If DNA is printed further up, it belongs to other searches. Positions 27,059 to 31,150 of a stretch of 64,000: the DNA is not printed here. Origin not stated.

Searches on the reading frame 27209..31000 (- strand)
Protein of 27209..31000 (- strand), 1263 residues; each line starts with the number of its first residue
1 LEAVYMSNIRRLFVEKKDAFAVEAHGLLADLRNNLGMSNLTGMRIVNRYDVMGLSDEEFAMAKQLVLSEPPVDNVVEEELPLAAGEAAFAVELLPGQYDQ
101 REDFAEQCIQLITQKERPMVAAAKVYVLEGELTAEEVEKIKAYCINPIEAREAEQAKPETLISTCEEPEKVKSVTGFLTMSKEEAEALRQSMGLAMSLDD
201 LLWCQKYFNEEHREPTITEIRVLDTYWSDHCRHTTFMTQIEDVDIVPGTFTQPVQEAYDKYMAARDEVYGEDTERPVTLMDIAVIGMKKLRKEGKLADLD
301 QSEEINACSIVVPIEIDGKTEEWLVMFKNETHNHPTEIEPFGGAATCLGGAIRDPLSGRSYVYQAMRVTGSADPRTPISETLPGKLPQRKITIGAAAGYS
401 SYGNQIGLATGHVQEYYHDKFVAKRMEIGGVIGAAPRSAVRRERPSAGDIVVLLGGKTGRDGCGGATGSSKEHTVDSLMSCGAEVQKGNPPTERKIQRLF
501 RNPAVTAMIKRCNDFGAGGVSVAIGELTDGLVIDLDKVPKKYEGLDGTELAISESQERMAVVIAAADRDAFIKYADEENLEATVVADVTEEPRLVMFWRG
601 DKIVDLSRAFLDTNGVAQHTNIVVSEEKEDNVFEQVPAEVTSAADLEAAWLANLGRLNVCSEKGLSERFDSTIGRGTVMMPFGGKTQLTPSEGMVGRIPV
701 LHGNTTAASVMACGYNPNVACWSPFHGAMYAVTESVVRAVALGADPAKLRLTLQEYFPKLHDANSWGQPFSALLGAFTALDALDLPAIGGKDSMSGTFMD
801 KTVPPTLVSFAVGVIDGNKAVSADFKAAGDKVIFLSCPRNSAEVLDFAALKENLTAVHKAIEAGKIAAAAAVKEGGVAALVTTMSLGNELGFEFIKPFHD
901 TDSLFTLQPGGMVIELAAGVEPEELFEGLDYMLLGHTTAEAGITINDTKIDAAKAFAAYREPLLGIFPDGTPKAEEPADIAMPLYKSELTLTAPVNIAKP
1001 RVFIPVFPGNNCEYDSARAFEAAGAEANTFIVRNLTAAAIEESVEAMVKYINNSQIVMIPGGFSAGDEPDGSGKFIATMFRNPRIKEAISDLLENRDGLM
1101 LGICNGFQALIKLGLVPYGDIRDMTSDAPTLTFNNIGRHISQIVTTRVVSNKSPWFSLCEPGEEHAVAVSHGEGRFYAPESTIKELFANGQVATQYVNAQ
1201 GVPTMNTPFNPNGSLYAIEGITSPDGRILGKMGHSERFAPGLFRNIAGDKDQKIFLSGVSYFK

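Call 12: search_protein_families(library=pfam, proteins=[window:27209-31000:-], max_evalue=0.001)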
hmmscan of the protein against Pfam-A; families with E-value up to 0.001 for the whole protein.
window:27209-31000:- (1263 aa): 3 families
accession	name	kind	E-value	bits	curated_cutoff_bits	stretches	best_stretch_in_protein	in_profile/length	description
PF13507.12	GATase_5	-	2.7e-85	286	27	1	999-1262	1-260/260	CobB/CobQ-like glutamine amidotransferase domain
PF02769.27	AIRS_C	-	1.6e-26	93.8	23.1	1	447-598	2-155/156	AIR synthase related protein, C-terminal domain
PF18072.6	FGAR-AT_linker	-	2.6e-11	44.3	26.6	1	187-233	3-49/50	Formylglycinamide ribonucleotide amidotransferase linker domain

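Call 37: find_related_loci(query=window:27209-31000:-, collection=genome_contigs, flank=6000)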
Query window:27209-31000:- (1263 aa) in genome_contigs; peptide patterns used: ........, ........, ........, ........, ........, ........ (x = any residue, [..] = any of these).
599 stretches matched a pattern (row limit reached: there are more); 594 encode a relative of the query (tblastn E <= 1e-3); the best 80 are kept; 80 distinct loci.
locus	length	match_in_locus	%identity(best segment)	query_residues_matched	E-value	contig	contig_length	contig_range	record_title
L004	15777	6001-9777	80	2-1263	0e+0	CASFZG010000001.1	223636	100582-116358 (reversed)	uncultured Phascolarctobacterium sp. isolate O18_L1_385385_idba_bin.44 genome assembly, contig: O18_L1_385385_idba_bin.4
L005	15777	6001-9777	80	2-1263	0e+0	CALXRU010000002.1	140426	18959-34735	MAG: Acidaminococcaceae bacterium isolate BRZ_KH__bin3 genome assembly, contig: BRZ_KH__NODE_101_length_140426_cov_18.87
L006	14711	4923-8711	99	1-1263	0e+0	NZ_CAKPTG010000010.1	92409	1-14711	MAG: uncultured Phascolarctobacterium sp. isolate REFINED_METABAT215_TOP10_CONTIGS_1500_ASSEMBLY_K77_MERGED__Hadza_MoBio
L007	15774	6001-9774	78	6-1263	0e+0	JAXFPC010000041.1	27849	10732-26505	MAG: Acidaminococcaceae bacterium isolate SUG3075 k141_4313951, whole genome shotgun sequence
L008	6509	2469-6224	76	5-1263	0e+0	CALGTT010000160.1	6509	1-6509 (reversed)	MAG TPA_asm: uncultured Ruminococcus sp. isolate SRR6425803_bin.6_CONCOCT_v1.1_MAG genome assembly, contig: ERZ1767618.6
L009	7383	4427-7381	91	1-985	0e+0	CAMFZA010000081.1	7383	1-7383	MAG: uncultured Phascolarctobacterium sp. isolate ERR2020027_bin.1_metaWRAP_v1.3_MAG genome assembly, contig: ERZ1055206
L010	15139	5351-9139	99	1-1263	0e+0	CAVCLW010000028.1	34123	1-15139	Escherichia coli isolate H07624-L1_cleanbin_000004 genome assembly, contig: Spades_H07624-L1_contig_538, whole genome sh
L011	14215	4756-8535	80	2-1263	0e+0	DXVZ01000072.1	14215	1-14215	MAG TPA_asm: Phascolarctobacterium sp. isolate HRGM_Genome_3486 HRGM_Genome_3486_72, whole genome shotgun sequence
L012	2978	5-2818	86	326-1263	0e+0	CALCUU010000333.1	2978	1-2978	MAG TPA_asm: uncultured Phascolarctobacterium sp. isolate SRR6425771_bin.71_CONCOCT_v1.1_MAG genome assembly, contig: ER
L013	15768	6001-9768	61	8-1263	0e+0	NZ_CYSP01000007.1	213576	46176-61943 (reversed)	Propionispora sp. 2/2-37 isolate 2/2, whole genome shotgun sequence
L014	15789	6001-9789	85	1-1263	0e+0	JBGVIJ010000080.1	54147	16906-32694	MAG: Phascolarctobacterium sp. isolate fecal_MAG_322 fecal_MAG_322_contig_0080, whole genome shotgun sequence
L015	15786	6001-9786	60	9-1263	0e+0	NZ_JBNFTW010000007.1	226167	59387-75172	Desulfosporosinus sp. SYSU MS00001 NODE_7_length_226167_cov_32.285419, whole genome shotgun sequence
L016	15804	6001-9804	59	9-1263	0e+0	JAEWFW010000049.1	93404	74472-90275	MAG: Bacillota bacterium isolate OH_PBlB_198 k127_1056428, whole genome shotgun sequence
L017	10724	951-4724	62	8-1263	0e+0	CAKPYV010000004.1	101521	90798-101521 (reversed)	MAG: uncultured Anaerovibrio sp. isolate REFINED_METABAT215_TOP10_CONTIGS_1500_ASSEMBLY_K77_MERGED__Hadza_MoBio_hadza-I-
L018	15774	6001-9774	61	8-1263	0e+0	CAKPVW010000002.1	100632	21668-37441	MAG: uncultured Anaerovibrio sp. isolate REFINED_METABAT215_TOP10_CONTIGS_1500_ASSEMBLY_K77_MERGED__Hadza_MoBio_hadza-I-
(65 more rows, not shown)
